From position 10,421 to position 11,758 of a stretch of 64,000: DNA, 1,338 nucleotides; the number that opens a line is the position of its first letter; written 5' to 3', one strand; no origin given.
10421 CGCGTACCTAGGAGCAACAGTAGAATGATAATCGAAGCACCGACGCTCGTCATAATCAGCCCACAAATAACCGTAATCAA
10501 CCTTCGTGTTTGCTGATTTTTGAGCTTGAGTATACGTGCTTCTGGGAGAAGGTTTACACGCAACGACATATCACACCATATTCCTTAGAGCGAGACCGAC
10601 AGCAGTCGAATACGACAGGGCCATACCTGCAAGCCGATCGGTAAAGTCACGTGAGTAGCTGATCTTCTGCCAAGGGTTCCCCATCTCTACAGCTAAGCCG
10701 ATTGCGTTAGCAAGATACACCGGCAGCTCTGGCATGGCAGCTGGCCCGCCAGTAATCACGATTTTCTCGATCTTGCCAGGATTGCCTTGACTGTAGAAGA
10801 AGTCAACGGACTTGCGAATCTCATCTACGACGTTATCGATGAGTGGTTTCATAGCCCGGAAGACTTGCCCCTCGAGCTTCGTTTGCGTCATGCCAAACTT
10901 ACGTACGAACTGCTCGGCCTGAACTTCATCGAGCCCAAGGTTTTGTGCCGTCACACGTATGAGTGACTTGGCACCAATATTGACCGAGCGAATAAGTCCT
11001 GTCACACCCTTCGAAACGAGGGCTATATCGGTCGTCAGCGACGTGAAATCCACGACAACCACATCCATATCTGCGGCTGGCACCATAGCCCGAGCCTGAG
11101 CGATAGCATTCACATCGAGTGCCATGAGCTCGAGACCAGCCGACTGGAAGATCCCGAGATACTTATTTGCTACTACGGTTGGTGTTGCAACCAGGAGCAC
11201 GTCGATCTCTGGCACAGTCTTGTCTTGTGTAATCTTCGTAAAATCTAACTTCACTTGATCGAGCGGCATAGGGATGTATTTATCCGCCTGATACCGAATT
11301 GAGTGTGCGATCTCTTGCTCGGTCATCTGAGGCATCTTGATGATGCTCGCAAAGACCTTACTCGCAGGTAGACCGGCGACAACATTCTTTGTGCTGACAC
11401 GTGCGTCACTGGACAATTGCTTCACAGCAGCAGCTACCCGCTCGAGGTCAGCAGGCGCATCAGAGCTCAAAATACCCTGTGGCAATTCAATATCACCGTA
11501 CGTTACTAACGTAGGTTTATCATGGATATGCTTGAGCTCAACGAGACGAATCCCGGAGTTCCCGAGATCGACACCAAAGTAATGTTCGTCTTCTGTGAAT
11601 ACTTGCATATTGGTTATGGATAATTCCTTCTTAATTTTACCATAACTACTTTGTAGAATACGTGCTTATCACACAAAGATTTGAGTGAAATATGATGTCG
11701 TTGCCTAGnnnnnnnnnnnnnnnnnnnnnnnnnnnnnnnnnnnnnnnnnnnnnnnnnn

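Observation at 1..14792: Single-strand ~15 kb type IV pilus super-operon with no secretin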

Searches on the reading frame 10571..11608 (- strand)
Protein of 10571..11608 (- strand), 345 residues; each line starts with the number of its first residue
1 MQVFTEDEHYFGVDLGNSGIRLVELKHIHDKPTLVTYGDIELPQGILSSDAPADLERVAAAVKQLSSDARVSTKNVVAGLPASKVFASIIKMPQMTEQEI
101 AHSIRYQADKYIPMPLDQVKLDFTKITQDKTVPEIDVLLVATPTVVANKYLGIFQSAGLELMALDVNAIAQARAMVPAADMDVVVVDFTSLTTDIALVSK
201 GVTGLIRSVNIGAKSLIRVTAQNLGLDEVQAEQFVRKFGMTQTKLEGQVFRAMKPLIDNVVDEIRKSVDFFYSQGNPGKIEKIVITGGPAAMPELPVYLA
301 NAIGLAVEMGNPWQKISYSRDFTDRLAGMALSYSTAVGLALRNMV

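Call 5: search_protein_families(library=pfam, proteins=[window:10571-11608:-], max_evalue=0.01)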
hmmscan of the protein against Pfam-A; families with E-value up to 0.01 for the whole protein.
window:10571-11608:- (345 aa): 4 families
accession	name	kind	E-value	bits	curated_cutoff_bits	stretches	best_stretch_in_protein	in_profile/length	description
PF11104.14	PilM_2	-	8.4e-48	163.5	27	1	12-343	1-339/340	Type IV pilus assembly protein PilM;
PF14450.12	FtsA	-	0.0003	21.6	31.8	1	184-322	1-114/127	Cell division protein FtsA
PF25216.1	Volactin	-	0.0017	18.3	35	1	188-301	173-289/321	Volactin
PF06723.19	MreB_Mbl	-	0.0098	15.2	27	0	246-311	239-305/327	MreB/Mbl protein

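Call 62: find_homologous_proteins(query=window:10571-11608:-, max_evalue=1e-20)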
Query window:10571-11608:- (345 aa): 817 proteins with E <= 1e-20 among 8000 candidates; the best 120 are listed.
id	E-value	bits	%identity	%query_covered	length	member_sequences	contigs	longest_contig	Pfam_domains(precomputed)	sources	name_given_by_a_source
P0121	9.5e-218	740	100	100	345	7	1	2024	PF11104.15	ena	-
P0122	4.0e-194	662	88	100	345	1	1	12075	PF11104.15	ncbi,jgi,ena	ncbi:MAG: type IV pilus assembly protein PilM [bacterium]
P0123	4.4e-181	619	81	100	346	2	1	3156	PF11104.15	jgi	-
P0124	1.5e-180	617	79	100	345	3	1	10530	PF11104.15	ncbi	-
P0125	7.8e-180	615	80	100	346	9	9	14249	PF11104.15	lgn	-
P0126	1.6e-179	614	79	100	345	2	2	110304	PF11104.15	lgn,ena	-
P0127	2.3e-179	613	80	100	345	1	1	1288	PF11104.15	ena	-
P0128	4.9e-179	612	80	100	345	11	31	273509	PF11104.15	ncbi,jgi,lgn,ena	jgi:type IV pilus assembly protein PilM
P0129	7.0e-179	612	79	100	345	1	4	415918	PF11104.15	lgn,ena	-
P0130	2.5e-178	610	79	100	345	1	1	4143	PF11104.15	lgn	-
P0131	1.3e-177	608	79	100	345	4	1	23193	PF11104.15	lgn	-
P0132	2.1e-177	607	79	100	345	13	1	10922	PF11104.15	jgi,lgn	jgi:type IV pilus assembly protein PilM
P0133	1.5e-176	604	78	100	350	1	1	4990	PF11104.15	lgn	-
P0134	7.9e-176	602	79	100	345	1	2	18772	PF25216.1,PF11104.15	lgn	-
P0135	1.1e-175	601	78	100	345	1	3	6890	PF11104.15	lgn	-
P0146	1.6e-117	410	52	100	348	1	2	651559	PF14450.13,PF11104.15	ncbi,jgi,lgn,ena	jgi:type IV pilus assembly protein PilM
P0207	2.6e-102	360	49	100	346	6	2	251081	PF05134.20,PF11104.15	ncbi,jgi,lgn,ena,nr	ncbi:MAG TPA: type IV pilus assembly protein PilM [Candidatus Saccharimonadia bacterium]|nr:type IV 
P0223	4.4e-101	356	48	100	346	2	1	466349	PF06723.20,PF14450.13,PF11104.15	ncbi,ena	-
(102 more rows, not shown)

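Call 63: find_encoding_contigs(protein=P0146, flank=10000, max_places=1)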
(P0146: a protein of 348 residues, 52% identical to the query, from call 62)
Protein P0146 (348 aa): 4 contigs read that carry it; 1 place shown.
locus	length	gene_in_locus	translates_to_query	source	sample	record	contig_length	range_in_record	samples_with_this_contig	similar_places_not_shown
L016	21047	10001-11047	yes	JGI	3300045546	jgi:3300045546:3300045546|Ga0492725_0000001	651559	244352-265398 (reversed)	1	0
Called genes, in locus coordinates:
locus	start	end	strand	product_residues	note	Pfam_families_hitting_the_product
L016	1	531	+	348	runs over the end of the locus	PF00154:RecA_N, PF08423:Rad51, PF06745:ATPase (weak), PF13481:AAA_25 (faint), PF01637:ATPase_2 (faint), PF27531:MT3502_N, PF21096:RecA_C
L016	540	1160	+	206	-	PF27462:RecX_N, PF21982:RecX_HTH1, PF02631:RecX_HTH2, PF21981:RecX_HTH3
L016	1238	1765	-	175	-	PF05239:PRC (weak)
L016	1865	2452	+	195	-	-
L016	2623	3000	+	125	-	PF01250:Ribosomal_S6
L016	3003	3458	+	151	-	PF00436:SSB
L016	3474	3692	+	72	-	PF01084:Ribosomal_S18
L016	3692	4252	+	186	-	PF08207:EFP_N, PF01132:EFP, PF09285:Elong-fact-P_C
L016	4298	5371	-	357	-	PF01926:MMR_HSR1, PF02421:FeoB_N, PF06071:YchF-GTPase_C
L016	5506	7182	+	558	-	-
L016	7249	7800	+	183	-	-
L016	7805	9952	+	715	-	-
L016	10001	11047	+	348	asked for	PF11104:PilM_2, PF14450:FtsA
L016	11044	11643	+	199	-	PF05137:PilN (weak)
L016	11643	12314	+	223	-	-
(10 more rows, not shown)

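Call 64: find_encoding_contigs(protein=P0223, flank=10000, max_places=1)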
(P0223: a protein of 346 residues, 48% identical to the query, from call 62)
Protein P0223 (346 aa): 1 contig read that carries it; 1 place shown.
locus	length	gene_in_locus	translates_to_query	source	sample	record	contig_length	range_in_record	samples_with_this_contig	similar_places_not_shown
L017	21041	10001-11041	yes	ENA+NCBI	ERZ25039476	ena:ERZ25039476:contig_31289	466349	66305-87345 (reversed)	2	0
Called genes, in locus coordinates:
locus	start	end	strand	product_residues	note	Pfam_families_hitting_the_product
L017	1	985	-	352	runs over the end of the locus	PF01926:MMR_HSR1, PF02421:FeoB_N, PF06071:YchF-GTPase_C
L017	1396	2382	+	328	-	-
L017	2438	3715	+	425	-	-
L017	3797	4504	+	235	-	-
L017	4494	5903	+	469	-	PF22148:Fervidolysin_NPro-like (weak), PF00082:Peptidase_S8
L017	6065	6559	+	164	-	-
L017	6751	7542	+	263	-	-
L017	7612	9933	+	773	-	-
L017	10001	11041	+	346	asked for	PF11104:PilM_2, PF06723:MreB_Mbl (faint), PF14450:FtsA (weak)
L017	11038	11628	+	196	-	-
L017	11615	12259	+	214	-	-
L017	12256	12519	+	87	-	-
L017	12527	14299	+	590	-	PF05157:MshEN, PF00437:T2SSE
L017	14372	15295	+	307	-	PF00437:T2SSE, PF13401:AAA_22 (faint), PF13191:AAA_16 (weak), PF13604:AAA_30 (weak)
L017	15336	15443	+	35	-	-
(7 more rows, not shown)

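Call 65: find_encoding_contigs(protein=P0207, flank=10000, max_places=1)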
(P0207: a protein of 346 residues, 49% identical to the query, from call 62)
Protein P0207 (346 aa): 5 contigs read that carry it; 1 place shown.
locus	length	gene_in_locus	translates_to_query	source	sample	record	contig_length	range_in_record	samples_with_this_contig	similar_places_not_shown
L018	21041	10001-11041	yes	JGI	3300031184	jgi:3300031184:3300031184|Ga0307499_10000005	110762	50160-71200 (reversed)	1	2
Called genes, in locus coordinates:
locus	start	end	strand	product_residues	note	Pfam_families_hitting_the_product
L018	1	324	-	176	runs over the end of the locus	PF05239:PRC (weak)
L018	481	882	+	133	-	PF01250:Ribosomal_S6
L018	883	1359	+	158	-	PF00436:SSB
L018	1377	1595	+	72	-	PF01084:Ribosomal_S18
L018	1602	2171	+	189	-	PF08207:EFP_N, PF01132:EFP, PF09285:Elong-fact-P_C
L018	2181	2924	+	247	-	PF01479:S4, PF01728:FtsJ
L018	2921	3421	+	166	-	PF00293:NUDIX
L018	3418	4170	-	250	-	PF05116:S6PP (faint), PF08282:Hydrolase_3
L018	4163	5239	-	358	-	PF01926:MMR_HSR1, PF02421:FeoB_N, PF06071:YchF-GTPase_C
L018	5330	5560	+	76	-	-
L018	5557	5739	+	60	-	-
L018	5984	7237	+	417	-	-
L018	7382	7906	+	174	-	-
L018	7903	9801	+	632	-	-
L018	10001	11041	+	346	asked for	PF11104:PilM_2, PF05134:T2SSL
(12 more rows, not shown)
